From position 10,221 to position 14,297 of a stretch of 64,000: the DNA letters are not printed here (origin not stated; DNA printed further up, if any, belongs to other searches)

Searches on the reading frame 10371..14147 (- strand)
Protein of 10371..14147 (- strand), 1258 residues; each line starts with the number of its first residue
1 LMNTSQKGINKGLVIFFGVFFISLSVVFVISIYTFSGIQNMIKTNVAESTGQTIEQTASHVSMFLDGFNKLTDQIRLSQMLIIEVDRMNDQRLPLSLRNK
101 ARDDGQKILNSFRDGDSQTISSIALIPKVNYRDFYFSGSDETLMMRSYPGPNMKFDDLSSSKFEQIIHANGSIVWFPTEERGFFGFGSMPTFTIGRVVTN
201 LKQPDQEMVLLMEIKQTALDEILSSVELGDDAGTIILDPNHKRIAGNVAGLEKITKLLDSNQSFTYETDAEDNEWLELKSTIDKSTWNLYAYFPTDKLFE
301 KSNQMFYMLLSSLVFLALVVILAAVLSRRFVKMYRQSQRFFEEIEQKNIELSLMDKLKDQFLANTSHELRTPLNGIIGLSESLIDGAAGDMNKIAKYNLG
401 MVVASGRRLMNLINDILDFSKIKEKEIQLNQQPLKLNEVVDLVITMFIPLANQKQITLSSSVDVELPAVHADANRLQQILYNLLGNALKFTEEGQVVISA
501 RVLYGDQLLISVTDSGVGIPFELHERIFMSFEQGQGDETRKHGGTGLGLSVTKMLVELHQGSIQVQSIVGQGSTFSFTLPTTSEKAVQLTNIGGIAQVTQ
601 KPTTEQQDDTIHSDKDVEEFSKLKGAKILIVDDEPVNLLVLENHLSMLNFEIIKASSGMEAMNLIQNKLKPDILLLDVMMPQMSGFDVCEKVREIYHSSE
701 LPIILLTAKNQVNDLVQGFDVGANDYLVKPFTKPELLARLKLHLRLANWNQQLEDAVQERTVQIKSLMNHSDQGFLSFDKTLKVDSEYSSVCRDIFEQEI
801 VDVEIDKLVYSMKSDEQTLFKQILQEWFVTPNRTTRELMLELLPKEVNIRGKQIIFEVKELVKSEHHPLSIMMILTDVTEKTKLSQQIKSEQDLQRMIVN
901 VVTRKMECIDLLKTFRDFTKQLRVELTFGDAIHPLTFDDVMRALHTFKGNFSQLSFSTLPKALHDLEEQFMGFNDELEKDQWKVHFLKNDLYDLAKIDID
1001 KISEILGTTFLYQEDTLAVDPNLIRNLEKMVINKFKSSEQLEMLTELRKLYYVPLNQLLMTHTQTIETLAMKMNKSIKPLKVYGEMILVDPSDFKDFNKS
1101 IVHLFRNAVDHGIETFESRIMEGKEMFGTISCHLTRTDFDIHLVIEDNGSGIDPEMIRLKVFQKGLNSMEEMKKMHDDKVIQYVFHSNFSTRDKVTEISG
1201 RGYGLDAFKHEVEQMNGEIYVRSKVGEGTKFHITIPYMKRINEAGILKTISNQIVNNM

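Call 38: search_protein_families(library=pfam, proteins=[window:10371-14147:-], max_evalue=0.05)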
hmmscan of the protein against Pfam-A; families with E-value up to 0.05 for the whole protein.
window:10371-14147:- (1258 aa): 5 families
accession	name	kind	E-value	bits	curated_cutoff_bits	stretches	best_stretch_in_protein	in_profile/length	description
PF02518.31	HATPase_c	-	2.1e-48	163.8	26.4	2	472-582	2-110/111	Histidine kinase-, DNA gyrase B-, and HSP90-like ATPase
PF00072.30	Response_reg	-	1e-27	96.9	30.2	1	628-740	1-110/111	Response regulator receiver domain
PF00512.31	HisKA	-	6.6e-18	65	26.9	1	358-424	2-65/66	His Kinase A (phospho-acceptor) domain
PF01627.28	Hpt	-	0.0015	19.1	24.6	1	921-994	16-81/84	Hpt domain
PF13589.12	HATPase_c_3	-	0.029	14.8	25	0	1103-1163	9-55/137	Histidine kinase-, DNA gyrase B-, and HSP90-like ATPase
